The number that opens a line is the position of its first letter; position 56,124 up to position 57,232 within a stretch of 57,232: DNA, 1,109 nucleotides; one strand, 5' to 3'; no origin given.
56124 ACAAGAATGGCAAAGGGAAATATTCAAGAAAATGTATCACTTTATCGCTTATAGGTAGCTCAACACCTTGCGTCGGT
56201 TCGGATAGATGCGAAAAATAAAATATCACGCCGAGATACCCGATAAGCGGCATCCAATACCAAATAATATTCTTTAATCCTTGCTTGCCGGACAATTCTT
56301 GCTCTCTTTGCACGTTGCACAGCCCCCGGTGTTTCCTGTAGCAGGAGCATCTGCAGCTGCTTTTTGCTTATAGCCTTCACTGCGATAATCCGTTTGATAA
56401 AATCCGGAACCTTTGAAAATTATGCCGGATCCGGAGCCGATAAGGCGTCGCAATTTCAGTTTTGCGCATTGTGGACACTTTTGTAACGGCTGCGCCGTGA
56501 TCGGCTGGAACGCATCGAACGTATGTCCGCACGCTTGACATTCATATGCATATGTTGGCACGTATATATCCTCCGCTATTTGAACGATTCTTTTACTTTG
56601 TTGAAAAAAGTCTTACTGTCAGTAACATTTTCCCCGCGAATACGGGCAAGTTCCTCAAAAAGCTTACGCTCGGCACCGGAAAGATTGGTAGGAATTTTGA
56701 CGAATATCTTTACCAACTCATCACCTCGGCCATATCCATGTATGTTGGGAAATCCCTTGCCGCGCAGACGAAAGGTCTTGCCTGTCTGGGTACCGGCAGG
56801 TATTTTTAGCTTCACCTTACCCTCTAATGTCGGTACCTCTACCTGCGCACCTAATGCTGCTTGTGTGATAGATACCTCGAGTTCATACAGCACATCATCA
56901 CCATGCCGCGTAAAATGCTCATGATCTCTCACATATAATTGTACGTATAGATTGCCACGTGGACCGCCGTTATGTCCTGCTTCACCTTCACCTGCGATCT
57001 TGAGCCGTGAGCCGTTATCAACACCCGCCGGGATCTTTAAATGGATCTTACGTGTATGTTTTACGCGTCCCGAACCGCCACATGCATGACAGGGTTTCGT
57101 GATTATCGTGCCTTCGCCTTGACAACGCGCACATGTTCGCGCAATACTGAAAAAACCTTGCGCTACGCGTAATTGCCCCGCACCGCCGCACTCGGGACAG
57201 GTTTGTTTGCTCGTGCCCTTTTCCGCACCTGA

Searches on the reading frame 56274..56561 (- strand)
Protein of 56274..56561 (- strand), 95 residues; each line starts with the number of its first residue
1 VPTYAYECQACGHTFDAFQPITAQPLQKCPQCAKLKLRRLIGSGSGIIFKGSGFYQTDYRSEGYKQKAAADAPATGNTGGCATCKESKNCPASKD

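Call 81: search_protein_families(library=pfam, proteins=[window:56274-56561:-], max_evalue=0.0001)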
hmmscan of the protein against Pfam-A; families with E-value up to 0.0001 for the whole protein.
window:56274-56561:- (95 aa): 1 family
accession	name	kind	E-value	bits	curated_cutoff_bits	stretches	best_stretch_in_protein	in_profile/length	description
PF09723.15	Zn_ribbon_8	-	2.3e-16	60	34.4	1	1-41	1-41/41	Zinc ribbon domain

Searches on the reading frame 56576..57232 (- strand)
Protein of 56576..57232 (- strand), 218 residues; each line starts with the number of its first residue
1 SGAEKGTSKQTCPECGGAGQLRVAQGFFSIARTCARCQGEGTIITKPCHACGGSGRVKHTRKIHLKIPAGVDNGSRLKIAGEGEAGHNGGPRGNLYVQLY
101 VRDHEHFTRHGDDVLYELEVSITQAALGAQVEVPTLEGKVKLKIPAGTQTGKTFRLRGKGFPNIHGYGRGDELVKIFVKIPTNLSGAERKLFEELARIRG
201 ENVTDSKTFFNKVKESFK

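Call 81: search_protein_families(library=pfam, proteins=[window:56576-57232:-], max_evalue=0.0001)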
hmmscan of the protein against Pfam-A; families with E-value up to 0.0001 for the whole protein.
window:56576-57232:- (218 aa): 2 families
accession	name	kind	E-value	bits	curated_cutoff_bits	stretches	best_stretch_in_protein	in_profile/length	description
PF01556.23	DnaJ_C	-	5.4e-45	153.6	26.6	1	49-181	27-152/152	DnaJ C terminal domain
PF00684.25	DnaJ_CXXCXGXG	-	1.4e-12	48.1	32.7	1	1-55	7-65/65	DnaJ central domain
